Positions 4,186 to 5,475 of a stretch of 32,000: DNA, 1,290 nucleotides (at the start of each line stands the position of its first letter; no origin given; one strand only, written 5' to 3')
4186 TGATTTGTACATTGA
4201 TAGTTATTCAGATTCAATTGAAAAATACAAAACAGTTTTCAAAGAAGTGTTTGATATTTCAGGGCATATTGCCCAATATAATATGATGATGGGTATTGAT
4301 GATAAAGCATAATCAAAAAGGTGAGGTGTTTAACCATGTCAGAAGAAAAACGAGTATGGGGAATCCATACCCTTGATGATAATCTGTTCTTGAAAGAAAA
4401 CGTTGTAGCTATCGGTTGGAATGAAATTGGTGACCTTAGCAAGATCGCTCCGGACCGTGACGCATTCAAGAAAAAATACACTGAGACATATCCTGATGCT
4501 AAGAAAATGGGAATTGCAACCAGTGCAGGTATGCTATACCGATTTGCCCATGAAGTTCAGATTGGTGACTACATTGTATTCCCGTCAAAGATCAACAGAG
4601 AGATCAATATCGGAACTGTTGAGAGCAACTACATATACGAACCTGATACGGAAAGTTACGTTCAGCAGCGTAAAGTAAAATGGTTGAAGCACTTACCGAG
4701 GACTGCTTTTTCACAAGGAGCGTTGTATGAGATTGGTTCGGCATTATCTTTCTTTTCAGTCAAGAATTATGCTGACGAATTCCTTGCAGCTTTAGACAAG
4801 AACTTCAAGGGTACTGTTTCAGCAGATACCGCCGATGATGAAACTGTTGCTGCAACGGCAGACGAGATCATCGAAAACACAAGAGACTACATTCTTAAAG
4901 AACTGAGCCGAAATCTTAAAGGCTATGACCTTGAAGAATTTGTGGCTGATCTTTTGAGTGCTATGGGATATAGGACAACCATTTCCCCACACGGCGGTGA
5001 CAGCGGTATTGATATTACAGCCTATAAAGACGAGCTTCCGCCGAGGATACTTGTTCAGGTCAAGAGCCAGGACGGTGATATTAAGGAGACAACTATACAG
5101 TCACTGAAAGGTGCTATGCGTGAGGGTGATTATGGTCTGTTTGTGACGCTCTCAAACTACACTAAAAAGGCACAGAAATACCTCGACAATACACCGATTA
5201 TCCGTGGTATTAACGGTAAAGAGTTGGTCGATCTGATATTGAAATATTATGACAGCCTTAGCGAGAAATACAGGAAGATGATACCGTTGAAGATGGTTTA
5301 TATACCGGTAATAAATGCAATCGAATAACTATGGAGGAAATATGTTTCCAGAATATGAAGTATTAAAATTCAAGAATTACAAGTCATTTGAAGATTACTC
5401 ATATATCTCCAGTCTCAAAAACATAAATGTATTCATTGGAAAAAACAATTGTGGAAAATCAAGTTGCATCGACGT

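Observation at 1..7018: A single operon chains a methyltransferase, an RloC-like anticodon nuclease, an Mrr-type endonuclease and an OLD-like ATPase-Toprim nuclease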

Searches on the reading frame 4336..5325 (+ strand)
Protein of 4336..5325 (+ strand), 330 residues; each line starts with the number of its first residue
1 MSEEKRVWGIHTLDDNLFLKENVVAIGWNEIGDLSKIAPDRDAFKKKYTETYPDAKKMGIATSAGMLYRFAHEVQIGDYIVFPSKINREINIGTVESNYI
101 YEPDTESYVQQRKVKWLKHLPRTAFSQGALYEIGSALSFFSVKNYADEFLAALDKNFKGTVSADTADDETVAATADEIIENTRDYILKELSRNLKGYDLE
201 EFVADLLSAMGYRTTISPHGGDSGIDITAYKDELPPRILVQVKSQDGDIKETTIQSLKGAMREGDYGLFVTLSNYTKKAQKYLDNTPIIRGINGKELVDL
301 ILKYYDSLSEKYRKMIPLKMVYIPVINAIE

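Call 3: search_protein_families(library=pfam, proteins=[window:4336-5325:+], max_evalue=0.01)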
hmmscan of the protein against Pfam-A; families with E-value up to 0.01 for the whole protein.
window:4336-5325:+ (330 aa): 2 families
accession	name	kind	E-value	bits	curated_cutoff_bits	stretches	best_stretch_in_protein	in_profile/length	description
PF04471.18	Mrr_cat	-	3.3e-24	85.6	21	1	192-301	2-115/115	Restriction endonuclease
PF22722.2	NA-iREase1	-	3.9e-07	30.5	27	1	199-299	1-106/106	NACHT-associated inactive Restriction Endonuclease 1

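Call 4: search_protein_families(library=padloc, proteins=[window:4336-5325:+], max_evalue=0.01)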
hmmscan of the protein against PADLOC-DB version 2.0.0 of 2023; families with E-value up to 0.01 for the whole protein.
window:4336-5325:+ (330 aa): 11 families
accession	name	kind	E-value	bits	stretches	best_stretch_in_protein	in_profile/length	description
PDLC04819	PDC-S02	-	2.1e-140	465.7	1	3-326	3-331/334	-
PDLC04815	PDC-S02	-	1.4e-70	236.3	1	14-324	14-341/346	-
PDLC04806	PDC-S02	-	5.3e-45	152.1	1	17-323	17-322/324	-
PDLC03448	REase_II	-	9.3e-19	65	1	7-169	266-428/857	Type II restriction enzyme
PDLC04824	PDC-S02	-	1.2e-17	62.1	1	18-171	19-173/308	-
PDLC04796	PDC-S02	-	1.7e-13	48.3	1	166-307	216-363/390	-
PDLC04799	PDC-S02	-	5e-13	46.8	1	42-174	48-179/308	-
PDLC03657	mREase_IV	-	1.7e-09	35.5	1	163-303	142-293/317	Type IV methyl-directed restriction enzyme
PDLC04816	PDC-S02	-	2.2e-07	28.7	1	17-118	21-117/299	-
PDLC00631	ZorD1|ZorD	-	7.2e-07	25.4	1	180-301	935-1060/1071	"SWI2/SNF2 helicase, Mrr-like nuclease"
PDLC00628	ZorD1|ZorD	-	0.0057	12.3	1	176-259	1011-1089/1171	"SWI2/SNF2 helicase, Mrr-like nuclease"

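Call 5: search_protein_families(library=ncbifam, proteins=[window:4336-5325:+], max_evalue=0.01)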
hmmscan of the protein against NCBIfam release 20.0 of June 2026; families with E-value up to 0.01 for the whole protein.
window:4336-5325:+ (330 aa): 0 families

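Call 18: search_solved_structures(query=window:4336-5325:+, max_evalue=0.1)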
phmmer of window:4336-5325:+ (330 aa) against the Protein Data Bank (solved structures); distinct sequences matched with E-value up to 0.1: 2.
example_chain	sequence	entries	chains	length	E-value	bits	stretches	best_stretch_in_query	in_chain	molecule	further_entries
8zo8_QB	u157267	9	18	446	0.023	17.3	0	108-215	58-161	Cytochrome b-c1 complex subunit 1, mitochondrial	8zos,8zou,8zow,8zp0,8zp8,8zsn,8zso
5gup_u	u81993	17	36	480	0.027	17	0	108-215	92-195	Cytochrome b-c1 complex subunit 1, mitochondrial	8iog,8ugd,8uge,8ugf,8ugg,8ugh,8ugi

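Call 32: find_homologous_proteins(query=window:4336-5325:+, max_evalue=0.00001)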
Query window:4336-5325:+ (330 aa): 4757 proteins with E <= 0.00001 among 6981 candidates; the best 120 are listed.
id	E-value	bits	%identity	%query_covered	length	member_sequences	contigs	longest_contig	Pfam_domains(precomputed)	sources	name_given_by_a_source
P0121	6.0e-212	721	98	100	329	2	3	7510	PF28530.1,PF22722.3,PF04471.19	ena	-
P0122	4.6e-208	708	97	100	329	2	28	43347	PF28530.1,PF22722.3,PF04471.19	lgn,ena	-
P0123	3.0e-207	705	95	100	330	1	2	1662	PF28530.1,PF22722.3,PF04471.19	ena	-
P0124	3.9e-207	705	96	100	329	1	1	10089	PF28530.1,PF22722.3,PF04471.19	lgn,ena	-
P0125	8.0e-207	704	96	100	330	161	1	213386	PF28530.1,PF22722.3,PF04471.19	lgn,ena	-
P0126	3.2e-206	702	96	100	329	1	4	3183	PF28530.1,PF22722.3,PF04471.19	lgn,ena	-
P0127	1.6e-205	699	96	98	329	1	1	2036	PF28530.1,PF22722.3,PF04471.19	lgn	-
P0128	3.6e-205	698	95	100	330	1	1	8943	PF28530.1,PF22722.3,PF04471.19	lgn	-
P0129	2.7e-203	692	95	100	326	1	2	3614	PF28530.1,PF22722.3,PF04471.19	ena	-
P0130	4.1e-203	692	94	100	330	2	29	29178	PF28530.1,PF22722.3,PF04471.19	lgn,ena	-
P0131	4.4e-203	691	94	100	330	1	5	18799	PF28530.1,PF22722.3,PF04471.19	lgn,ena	-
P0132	6.1e-202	688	93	100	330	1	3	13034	PF28530.1,PF22722.3,PF04471.19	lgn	-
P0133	6.1e-201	684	94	100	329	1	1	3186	PF28530.1,PF22722.3,PF04471.19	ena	-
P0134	4.7e-200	682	92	99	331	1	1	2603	PF28530.1,PF22722.3,PF04471.19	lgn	-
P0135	1.0e-199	680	92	100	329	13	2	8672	PF28530.1,PF22722.3,PF04471.19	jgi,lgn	jgi:restriction system protein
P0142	1.2e-194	664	91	98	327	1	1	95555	PF28530.1,PF22722.3,PF04471.19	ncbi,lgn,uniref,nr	ncbi:restriction system protein [Ruminococcus sp. YRD2003]|uniref:restriction endonuclease n=1 Tax=R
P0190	9.4e-173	592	81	98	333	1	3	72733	PF28530.1,PF22722.3,PF04471.19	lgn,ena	-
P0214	3.5e-172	590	80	98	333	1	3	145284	PF28530.1,PF22722.3,PF04471.19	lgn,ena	-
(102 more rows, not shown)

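Call 33: find_encoding_contigs(protein=P0214, flank=8000, max_places=6)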
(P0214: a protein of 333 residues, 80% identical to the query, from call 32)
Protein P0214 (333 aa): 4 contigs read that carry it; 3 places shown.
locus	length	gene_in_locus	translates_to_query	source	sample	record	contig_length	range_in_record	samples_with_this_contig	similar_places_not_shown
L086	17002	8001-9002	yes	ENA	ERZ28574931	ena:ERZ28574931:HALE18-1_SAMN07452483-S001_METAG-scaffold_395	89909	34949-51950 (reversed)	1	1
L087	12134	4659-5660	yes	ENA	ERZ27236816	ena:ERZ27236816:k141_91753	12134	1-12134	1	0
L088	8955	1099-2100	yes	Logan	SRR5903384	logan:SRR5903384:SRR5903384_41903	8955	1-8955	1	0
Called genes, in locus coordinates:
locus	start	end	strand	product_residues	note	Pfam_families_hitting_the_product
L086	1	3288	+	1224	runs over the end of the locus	PF07669:Eco57I, PF02384:N6_Mtase (weak)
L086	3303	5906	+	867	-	PF08665:PglZ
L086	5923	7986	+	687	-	PF20442:BrxL_N, PF13337:BrxL_ATPase, PF05362:Lon_C (weak)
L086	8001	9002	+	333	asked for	PF28530:DUF8426, PF04471:Mrr_cat, PF22722:NA-iREase1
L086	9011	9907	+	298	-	-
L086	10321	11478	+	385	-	PF00990:GGDEF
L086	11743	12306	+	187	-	PF01613:Flavin_Reduct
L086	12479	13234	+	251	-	PF12800:Fer4_4 (faint), PF12797:Fer4_2 (faint), PF13237:Fer4_10 (weak), PF00037:Fer4 (weak), PF12798:Fer4_3 (faint), PF12837:Fer4_6 (faint), PF12838:Fer4_7 (weak), PF13187:Fer4_9 (weak), +2 more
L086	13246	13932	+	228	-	PF00702:Hydrolase, PF13419:HAD_2, PF13242:Hydrolase_like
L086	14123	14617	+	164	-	PF00881:Nitroreductase, PF14512:TM1586_NiRdase (weak), PF00881:Nitroreductase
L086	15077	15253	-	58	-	-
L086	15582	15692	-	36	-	-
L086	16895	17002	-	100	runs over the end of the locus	-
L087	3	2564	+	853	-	?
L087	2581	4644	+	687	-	PF20442:BrxL_N, PF13337:BrxL_ATPase, PF05362:Lon_C (weak)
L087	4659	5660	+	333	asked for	PF28530:DUF8426, PF04471:Mrr_cat, PF22722:NA-iREase1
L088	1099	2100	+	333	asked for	PF28530:DUF8426, PF04471:Mrr_cat, PF22722:NA-iREase1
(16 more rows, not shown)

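Call 34: find_encoding_contigs(protein=P0142, flank=8000, max_places=4)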
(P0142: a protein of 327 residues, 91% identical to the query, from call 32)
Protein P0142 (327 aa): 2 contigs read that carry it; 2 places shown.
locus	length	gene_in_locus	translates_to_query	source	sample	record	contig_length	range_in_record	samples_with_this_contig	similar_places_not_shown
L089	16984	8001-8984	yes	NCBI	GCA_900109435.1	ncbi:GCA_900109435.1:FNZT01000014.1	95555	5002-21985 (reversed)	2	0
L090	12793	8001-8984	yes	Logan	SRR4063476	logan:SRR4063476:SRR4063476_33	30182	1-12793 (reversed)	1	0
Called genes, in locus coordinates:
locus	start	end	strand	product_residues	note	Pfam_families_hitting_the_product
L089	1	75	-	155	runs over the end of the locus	-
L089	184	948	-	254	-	PF00092:VWA, PF13519:VWA_2, PF13768:VWA_3 (faint)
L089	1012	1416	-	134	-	-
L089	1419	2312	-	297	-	-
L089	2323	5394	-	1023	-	-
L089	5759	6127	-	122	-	PF08011:PDDEXK_9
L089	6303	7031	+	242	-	PF00300:His_Phos_1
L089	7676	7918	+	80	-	-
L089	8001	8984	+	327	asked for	PF28530:DUF8426, PF04471:Mrr_cat, PF22722:NA-iREase1 (weak)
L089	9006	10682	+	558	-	PF13175:AAA_15, PF13304:AAA_21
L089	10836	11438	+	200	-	PF18753:Nmad2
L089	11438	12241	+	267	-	PF18754:Nmad3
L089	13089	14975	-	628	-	-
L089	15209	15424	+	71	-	PF12728:HTH_17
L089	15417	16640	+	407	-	PF26003:Integrase_N_phage (weak), PF13102:Phage_int_SAM_5, PF14659:Phage_int_SAM_3 (weak), PF00589:Phage_integrase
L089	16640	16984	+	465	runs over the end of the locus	PF08706:D5_N, PF19263:DUF5906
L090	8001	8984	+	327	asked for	PF28530:DUF8426, PF04471:Mrr_cat, PF22722:NA-iREase1 (weak)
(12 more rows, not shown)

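Call 35: find_encoding_contigs(protein=P0190, flank=8000, max_places=6)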
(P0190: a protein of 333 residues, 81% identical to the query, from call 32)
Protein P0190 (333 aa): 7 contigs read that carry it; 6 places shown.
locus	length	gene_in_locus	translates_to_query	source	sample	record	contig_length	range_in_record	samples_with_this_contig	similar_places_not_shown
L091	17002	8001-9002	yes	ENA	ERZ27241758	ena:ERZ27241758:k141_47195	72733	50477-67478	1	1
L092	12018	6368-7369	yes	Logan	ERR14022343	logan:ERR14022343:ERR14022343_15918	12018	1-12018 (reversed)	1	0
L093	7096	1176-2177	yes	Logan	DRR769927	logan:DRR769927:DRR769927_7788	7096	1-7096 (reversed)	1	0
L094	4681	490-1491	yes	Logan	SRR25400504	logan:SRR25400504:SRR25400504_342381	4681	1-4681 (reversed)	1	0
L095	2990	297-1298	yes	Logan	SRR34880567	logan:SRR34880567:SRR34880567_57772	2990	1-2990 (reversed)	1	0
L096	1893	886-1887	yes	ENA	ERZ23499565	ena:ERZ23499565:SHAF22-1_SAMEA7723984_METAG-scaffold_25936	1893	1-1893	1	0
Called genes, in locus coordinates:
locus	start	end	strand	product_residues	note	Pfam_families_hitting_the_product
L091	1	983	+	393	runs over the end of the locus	-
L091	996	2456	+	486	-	PF04326:SLFN_AlbA_2, PF13749:HATPase_c_4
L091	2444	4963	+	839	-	PF08665:PglZ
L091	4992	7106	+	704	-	PF20442:BrxL_N, PF13337:BrxL_ATPase, PF05362:Lon_C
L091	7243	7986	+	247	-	PF01381:HTH_3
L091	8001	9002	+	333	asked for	PF28530:DUF8426, PF04471:Mrr_cat, PF22722:NA-iREase1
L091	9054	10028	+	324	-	-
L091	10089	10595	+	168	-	PF22522:DUF6998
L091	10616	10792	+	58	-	-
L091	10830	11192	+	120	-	-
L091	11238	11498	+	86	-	-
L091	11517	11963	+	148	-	PF20118:DUF6508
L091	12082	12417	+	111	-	PF13443:HTH_26 (weak)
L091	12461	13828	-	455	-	PF03432:Relaxase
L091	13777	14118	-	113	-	PF21983:NikA-like, PF05713:MobC (weak)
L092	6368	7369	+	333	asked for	PF28530:DUF8426, PF04471:Mrr_cat, PF22722:NA-iREase1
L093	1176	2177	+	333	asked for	PF28530:DUF8426, PF04471:Mrr_cat, PF22722:NA-iREase1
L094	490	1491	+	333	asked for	PF28530:DUF8426, PF04471:Mrr_cat, PF22722:NA-iREase1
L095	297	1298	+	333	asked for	PF28530:DUF8426, PF04471:Mrr_cat, PF22722:NA-iREase1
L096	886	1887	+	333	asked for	PF28530:DUF8426, PF04471:Mrr_cat, PF22722:NA-iREase1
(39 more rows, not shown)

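Call 60: predict_structure(alignment_id=A5)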
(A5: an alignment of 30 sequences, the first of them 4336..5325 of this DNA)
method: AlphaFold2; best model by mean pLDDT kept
length: 330 residues; sequences in the alignment: 30
mean_pLDDT: 61.2   pTM: 0.48
mean pLDDT of the five models: 61.2, 60.5, 59.2, 55.3, 54.2
residues with pLDDT >= 90: 11; 70-90: 126; 50-70: 67; < 50: 126
segments of 3 or more residues with pLDDT < 50: 1-29, 67-80, 82-86, 98-103, 106-114, 124-174, 321-330
pLDDT, mean of each block of 10 residues (from residue 1): 38 28 40 59 73 66 50 42 49 50 43 52 45 38 37 37 33 50 77 84 90 79 73 74 81 84 85 88 88 88 86 73 40
secondary structure, 60 per line:
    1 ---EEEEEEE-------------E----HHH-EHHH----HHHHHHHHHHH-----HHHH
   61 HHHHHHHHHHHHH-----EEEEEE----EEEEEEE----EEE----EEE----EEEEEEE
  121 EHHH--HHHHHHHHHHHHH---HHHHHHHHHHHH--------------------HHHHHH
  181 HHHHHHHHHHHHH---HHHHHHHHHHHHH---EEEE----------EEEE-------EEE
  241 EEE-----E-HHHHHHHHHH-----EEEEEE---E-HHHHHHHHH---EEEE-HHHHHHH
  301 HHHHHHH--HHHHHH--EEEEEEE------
elements in order: E4-10 H41-51 H57-73 E79-84 E89-95 E100-102 E107-109 E114-121 H127-139 H143-154 H175-193 H197-209 E213-216 E227-230 E238-243 H251-260 E266-271 H277-285 E289-292 H294-307 H310-315 E318-324

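Call 67: fold_search(model_id=the predicted structure, library=pdb)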
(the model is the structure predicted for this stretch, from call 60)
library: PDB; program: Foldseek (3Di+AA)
matches with E <= 10: 523; with E <= 0.001: 6
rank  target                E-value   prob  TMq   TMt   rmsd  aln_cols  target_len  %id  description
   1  4f0p_B                1.8e-07  1.00  0.31  0.24  18.5       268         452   14  MspJI Restriction Endonuclease - P31 Form (released 2012-08-08)
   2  4f0q_D                2.7e-07  1.00  0.32  0.25  23.1       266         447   14  MspJI Restriction Endonuclease - P21 Form (released 2012-08-08)
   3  4f0p_A                5.7e-07  1.00  0.33  0.25  18.9       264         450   14  MspJI Restriction Endonuclease - P31 Form (released 2012-08-08)
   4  4f0p_C                5.7e-06  1.00  0.31  0.24  22.5       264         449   15  MspJI Restriction Endonuclease - P31 Form (released 2012-08-08)
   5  4oc8_A                2.9e-04  1.00  0.32  0.28  18.4       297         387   12  DNA modification-dependent restriction endonuclease AspBHI (released 2014-03-19)
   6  1y88                  6.7e-04  1.00  0.26  0.45   3.0       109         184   16  Crystal Structure of Protein of Unknown Function AF1548 (released 2004-12-21)
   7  5gke_A                2.4e-03  1.00  0.24  0.32   3.4       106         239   11  Structure of EndoMS-dsDNA1 complex (released 2016-11-02)
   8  2vld_A                9.5e-03  1.00  0.22  0.30   4.5       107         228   14  crystal structure of a repair endonuclease from Pyrococcus abyssi (released 2009-05-19)
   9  2vld_B                1.1e-02  1.00  0.23  0.32   3.9       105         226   13  crystal structure of a repair endonuclease from Pyrococcus abyssi (released 2009-05-19)
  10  8bao_A                1.3e-02  0.85  0.24  0.22  20.7       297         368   14  Dysgonamonadaceae bacterium CRISPR ancillary nuclease 2 (released 2022-11-30)
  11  8bao_B                1.8e-02  0.72  0.24  0.22  21.7       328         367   16  Dysgonamonadaceae bacterium CRISPR ancillary nuclease 2 (released 2022-11-30)
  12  1xmx                  3.1e-02  0.99  0.25  0.22   7.1       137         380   12  Crystal structure of protein VC1899 from Vibrio cholerae (released 2004-11-16)
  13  5gkj_B                3.3e-02  0.99  0.20  0.28   3.8        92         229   16  Structure of EndoMS in apo form (released 2016-11-02)
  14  8gy8_A                3.3e-02  0.47  0.19  0.17  21.9       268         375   12  The structure of Bax1 from Pyrococcus furiosus (released 2023-09-27)
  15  9ja1_E                3.7e-02  0.99  0.24  0.36   6.0       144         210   16  The RNA polymerase II elongation complex from Saccharomyces cerevisiae (released 2024-09-04)
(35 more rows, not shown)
